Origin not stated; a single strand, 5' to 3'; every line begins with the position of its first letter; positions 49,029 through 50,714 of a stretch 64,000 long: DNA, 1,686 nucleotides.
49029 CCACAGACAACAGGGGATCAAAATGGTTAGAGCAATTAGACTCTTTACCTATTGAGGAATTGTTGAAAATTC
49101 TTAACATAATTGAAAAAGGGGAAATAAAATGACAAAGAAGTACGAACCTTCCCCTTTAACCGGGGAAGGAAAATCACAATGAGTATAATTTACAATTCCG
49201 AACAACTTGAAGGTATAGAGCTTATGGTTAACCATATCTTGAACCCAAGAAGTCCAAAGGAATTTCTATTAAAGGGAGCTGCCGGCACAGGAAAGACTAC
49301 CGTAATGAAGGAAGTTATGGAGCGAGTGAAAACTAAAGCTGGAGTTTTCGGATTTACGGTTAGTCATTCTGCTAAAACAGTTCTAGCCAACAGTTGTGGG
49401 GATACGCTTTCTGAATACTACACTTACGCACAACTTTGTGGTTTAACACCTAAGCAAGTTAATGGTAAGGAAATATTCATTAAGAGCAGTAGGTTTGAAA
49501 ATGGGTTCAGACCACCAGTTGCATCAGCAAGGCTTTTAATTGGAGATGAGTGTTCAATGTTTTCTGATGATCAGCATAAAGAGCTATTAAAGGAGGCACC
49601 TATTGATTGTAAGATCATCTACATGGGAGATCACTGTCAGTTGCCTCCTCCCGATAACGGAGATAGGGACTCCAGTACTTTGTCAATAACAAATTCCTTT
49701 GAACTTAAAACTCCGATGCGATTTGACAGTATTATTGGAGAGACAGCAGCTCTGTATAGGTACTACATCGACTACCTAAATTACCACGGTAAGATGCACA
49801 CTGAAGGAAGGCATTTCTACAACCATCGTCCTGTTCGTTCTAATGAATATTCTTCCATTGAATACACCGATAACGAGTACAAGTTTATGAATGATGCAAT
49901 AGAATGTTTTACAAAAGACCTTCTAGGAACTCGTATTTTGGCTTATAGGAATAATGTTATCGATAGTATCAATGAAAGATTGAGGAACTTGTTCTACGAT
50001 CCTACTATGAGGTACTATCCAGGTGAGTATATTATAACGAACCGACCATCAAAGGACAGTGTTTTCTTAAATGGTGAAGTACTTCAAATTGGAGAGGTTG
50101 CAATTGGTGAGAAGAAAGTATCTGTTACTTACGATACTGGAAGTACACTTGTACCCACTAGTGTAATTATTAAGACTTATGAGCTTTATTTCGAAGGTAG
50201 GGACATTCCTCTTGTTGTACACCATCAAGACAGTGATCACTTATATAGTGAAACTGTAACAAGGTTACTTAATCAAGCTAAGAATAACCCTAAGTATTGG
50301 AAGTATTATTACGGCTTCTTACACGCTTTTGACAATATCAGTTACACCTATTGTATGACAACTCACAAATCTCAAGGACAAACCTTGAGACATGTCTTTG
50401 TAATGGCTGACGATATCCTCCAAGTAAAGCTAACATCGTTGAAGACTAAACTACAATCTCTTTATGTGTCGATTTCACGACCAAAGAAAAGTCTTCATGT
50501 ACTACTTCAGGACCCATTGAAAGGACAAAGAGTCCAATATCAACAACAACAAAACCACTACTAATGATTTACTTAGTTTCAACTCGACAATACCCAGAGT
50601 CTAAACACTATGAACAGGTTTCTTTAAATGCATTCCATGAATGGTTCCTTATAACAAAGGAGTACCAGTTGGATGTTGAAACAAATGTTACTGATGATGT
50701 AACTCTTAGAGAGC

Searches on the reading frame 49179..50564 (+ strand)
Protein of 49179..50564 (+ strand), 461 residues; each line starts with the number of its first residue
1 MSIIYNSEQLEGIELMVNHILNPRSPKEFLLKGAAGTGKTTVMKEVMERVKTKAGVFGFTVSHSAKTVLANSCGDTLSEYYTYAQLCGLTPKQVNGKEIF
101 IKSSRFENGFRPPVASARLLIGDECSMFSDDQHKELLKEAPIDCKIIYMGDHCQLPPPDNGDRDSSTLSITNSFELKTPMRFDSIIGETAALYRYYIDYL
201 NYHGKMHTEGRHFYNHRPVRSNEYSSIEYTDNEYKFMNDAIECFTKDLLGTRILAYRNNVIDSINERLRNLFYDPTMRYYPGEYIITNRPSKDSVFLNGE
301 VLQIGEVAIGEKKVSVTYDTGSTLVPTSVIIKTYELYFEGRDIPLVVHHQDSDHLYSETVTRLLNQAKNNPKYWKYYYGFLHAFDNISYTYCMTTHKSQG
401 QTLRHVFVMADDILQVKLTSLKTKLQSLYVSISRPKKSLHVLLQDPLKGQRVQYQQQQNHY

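Call 24: search_protein_families(library=pfam, proteins=[window:49179-50564:+], max_evalue=0.001)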
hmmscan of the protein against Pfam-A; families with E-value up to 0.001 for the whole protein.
window:49179-50564:+ (461 aa): 7 families
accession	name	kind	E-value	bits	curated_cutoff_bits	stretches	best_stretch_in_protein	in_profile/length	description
PF13604.12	AAA_30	-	4.3e-17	62.9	27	1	29-184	21-158/191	AAA domain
PF13245.12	AAA_19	-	3e-12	47.3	25.1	1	27-157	12-131/134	AAA domain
PF01443.25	Viral_helicase1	-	1.4e-06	28.7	21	0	385-442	178-227/228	Viral superfamily 1 RNA helicase core domain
PF13538.12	UvrD_C_2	-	3.5e-06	27.2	27.4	1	390-441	2-51/52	UvrD-like helicase C-terminal domain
PF13191.12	AAA_16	-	0.00023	22.1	32.6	1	16-61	15-56/167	AAA ATPase domain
PF25199.1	nSTAND_NTPase5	-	0.00045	20.5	34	0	17-53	29-69/145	Novel STAND NTPase 5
PF04851.21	ResIII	-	0.00099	19.5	22.5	0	7-56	6-53/164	Type III restriction enzyme, res subunit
